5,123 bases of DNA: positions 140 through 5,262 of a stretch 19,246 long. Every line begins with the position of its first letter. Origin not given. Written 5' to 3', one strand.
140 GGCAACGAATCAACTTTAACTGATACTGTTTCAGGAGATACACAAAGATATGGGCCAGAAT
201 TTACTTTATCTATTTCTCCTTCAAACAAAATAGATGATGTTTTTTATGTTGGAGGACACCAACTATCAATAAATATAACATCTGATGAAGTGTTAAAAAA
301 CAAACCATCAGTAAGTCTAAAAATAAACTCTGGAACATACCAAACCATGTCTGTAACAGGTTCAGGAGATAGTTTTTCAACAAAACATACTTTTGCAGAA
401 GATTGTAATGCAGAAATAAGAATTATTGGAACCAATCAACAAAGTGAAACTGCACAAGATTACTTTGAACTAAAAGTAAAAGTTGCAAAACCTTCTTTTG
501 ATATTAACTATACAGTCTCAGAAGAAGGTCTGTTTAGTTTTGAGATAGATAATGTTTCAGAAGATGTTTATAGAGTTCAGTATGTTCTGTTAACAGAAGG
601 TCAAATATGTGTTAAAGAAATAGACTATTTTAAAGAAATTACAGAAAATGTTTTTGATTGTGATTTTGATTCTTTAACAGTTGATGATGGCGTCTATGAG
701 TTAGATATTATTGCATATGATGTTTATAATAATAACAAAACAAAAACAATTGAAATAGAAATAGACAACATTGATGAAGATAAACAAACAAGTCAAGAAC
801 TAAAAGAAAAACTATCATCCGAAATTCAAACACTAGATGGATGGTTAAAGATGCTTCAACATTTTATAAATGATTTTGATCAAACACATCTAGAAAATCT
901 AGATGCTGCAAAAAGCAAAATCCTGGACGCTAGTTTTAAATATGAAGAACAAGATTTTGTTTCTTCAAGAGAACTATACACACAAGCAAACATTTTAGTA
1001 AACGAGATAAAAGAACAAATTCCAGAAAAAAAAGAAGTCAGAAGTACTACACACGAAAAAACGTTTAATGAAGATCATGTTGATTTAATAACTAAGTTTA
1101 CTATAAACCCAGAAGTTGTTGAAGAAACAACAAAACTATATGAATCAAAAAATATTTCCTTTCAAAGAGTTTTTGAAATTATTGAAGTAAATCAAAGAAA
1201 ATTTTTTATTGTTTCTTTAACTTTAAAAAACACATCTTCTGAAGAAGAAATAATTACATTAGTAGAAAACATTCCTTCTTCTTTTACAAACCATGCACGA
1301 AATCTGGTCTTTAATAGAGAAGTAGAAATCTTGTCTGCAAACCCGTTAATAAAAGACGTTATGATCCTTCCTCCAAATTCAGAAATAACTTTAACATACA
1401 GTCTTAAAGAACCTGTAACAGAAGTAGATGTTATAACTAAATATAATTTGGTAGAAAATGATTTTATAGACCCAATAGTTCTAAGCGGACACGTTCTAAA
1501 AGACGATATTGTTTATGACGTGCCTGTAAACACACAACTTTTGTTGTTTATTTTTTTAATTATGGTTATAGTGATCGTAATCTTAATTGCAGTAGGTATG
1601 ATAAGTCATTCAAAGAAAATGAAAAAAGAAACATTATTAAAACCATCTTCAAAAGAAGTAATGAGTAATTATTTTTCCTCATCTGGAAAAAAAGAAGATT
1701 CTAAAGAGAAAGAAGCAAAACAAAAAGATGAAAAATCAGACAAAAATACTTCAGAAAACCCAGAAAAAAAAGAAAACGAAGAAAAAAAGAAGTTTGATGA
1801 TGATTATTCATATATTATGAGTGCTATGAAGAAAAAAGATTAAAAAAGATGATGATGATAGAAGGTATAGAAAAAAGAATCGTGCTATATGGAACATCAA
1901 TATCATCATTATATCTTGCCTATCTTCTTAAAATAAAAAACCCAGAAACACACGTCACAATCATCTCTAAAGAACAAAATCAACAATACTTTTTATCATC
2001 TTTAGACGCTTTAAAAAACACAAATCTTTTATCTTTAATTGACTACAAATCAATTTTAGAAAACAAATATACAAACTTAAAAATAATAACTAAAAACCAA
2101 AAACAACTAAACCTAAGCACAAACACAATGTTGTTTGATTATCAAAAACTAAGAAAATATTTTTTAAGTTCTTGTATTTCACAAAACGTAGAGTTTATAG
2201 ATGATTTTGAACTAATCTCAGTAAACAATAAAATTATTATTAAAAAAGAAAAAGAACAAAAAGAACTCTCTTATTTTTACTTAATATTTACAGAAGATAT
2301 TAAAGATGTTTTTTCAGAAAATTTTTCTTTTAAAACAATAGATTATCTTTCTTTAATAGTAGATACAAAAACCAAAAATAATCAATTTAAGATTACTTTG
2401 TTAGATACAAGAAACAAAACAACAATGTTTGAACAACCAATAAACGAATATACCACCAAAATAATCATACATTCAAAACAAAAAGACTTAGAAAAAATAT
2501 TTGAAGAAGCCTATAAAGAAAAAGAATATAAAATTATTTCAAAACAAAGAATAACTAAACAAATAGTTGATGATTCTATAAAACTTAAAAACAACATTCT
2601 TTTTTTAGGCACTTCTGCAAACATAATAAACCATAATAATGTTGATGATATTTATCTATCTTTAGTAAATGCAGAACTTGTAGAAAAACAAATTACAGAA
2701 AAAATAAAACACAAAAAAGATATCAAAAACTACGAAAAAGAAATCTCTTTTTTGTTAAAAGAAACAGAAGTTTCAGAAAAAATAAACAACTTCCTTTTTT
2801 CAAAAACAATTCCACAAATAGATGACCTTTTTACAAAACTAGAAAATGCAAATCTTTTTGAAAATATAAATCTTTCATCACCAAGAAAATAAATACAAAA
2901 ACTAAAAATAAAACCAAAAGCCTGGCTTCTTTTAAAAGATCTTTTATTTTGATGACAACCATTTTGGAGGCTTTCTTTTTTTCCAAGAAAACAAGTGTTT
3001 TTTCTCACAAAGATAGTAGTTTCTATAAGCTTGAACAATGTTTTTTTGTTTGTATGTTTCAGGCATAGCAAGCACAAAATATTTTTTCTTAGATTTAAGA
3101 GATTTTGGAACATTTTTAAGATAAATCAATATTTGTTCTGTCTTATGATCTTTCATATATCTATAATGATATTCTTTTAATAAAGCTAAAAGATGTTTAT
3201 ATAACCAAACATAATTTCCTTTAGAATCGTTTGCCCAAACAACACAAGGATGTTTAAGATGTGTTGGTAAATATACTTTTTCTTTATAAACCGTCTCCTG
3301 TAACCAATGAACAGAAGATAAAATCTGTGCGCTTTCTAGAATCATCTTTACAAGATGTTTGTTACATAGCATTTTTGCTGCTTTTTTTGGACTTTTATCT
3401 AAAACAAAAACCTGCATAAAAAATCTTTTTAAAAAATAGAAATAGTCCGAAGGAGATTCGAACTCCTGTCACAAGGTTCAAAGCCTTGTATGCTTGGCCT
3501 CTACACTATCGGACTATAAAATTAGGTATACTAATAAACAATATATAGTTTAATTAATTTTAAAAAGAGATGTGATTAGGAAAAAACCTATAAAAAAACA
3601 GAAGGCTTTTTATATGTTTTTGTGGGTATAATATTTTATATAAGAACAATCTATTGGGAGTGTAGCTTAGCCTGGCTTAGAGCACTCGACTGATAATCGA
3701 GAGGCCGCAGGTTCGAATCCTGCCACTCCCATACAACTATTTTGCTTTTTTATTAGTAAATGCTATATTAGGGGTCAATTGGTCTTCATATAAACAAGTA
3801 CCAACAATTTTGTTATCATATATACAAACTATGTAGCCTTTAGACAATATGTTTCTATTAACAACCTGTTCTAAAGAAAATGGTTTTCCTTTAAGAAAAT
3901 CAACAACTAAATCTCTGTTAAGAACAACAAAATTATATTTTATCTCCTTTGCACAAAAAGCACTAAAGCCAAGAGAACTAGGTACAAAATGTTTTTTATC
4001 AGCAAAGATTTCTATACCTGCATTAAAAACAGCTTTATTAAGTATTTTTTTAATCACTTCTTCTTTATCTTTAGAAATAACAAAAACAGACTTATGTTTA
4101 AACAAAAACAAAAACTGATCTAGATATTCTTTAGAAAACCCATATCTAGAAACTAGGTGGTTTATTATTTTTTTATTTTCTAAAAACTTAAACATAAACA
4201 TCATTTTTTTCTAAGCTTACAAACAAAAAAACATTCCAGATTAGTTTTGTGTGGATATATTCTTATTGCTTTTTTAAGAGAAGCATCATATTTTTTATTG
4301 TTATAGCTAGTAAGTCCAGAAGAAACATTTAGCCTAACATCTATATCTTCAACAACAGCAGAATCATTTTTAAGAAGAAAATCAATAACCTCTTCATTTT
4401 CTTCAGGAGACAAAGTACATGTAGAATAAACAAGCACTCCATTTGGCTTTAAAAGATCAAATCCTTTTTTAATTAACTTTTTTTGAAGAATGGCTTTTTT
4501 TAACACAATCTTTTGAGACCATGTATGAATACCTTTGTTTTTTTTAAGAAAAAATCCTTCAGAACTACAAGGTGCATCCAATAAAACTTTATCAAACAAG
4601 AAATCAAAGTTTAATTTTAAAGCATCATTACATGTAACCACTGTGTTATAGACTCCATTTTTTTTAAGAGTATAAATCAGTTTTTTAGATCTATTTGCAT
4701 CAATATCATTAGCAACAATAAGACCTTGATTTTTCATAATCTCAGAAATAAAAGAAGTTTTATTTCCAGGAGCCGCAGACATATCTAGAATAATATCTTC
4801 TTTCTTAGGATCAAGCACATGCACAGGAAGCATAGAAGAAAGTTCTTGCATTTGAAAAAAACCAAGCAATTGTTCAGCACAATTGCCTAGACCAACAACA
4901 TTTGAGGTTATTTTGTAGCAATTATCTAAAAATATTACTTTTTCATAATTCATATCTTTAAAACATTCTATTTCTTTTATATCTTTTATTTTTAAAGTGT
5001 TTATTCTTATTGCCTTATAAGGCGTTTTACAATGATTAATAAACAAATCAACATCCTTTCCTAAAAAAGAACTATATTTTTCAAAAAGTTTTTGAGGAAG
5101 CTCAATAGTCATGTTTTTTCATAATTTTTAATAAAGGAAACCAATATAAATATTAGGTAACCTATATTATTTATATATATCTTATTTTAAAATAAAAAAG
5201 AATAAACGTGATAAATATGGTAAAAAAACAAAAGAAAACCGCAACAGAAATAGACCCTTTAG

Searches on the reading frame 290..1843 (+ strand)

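Call 5: search_protein_families(library=pfam, proteins=[window:290-1843:+], max_evalue=0.01)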
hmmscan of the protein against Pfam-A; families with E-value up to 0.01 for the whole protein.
window:290-1843:+ (517 aa): 4 families
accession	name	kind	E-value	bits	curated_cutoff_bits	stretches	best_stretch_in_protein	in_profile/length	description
PF16118.10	DUF4834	-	3.7e-05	25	27.8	1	418-505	4-88/99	Domain of unknown function (DUF4834)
PF02932.22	Neur_chan_memb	-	0.0019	18.9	28.1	1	409-499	53-139/233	Neurotransmitter-gated ion-channel transmembrane region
PF17760.6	UvrA_inter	-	0.0028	17.9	23.3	1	112-185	31-102/109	UvrA interaction domain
PF22251.1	PFF1_TM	-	0.0061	16.5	32.3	0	420-498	98-179/300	Vacuolar membrane protease, transmembrane domain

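Call 52: search_protein_families(library=ncbifam, proteins=[window:290-1840:+], max_evalue=0.01)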
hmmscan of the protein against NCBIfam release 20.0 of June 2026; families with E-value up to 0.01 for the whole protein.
window:290-1840:+ (517 aa): 3 families
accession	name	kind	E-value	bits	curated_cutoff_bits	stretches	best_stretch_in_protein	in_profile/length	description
NF042931.1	SAG1386_EF1546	equivalog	2.1e-06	27.9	80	1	413-493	26-106/158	SAG1386/EF1546 family surface-associated protein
NF047418.1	teichoic_AuxB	equivalog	0.00099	18.2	300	1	418-504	125-213/345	lipoteichoic acid stability factor AuxB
NF033598.2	elast_bind_EbpS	equivalog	0.0034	16.3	300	1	417-504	307-398/498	elastin-binding protein EbpS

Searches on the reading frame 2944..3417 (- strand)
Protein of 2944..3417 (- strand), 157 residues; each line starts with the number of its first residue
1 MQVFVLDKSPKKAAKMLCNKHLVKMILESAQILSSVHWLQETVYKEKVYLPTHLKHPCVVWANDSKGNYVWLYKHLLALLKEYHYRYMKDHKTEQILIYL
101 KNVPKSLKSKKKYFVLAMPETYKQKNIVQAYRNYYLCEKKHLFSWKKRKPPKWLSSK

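Call 5: search_protein_families(library=pfam, proteins=[window:2944-3417:-], max_evalue=0.01)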
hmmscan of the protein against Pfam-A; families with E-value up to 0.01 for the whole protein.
window:2944-3417:- (157 aa): 1 family
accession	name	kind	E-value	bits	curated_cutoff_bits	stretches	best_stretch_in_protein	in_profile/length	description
PF03013.19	Pyr_excise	-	2.1e-10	41.3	23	1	1-92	1-78/81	Pyrimidine dimer DNA glycosylase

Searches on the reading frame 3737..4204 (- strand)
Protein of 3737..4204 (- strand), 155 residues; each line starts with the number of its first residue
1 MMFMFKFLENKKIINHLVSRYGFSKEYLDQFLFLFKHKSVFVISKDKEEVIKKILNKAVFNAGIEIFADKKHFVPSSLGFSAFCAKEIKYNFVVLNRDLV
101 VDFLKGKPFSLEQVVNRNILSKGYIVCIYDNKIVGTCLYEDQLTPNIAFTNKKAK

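Call 5: search_protein_families(library=pfam, proteins=[window:3737-4204:-], max_evalue=0.01)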
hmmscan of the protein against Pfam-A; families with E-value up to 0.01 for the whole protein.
window:3737-4204:- (155 aa): 1 family
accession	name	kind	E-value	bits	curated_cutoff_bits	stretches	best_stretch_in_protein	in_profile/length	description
PF17833.7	pre-PUA_NIP7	-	0.0012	19.6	23.1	1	11-75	9-78/80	NIP7/UPF0113, pre-PUA domain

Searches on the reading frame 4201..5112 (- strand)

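Call 5: search_protein_families(library=pfam, proteins=[window:4201-5112:-], max_evalue=0.01)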
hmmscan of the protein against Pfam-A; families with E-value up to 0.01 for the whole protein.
window:4201-5112:- (303 aa): 4 families
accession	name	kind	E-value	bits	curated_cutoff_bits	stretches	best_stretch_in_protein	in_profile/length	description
PF01189.24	Methyltr_RsmB-F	-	6.2e-50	170.1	27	1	98-301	2-199/199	16S rRNA methyltransferase RsmB/F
PF17125.10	Methyltr_RsmF_N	-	3.2e-08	34.3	34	1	5-90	1-85/86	N-terminal domain of 16S rRNA methyltransferase RsmF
PF13847.12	Methyltransf_31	-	0.0012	19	27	1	103-241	2-117/145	Methyltransferase domain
PF01728.25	FtsJ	-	0.008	16.5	24.1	0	100-248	19-153/181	FtsJ-like methyltransferase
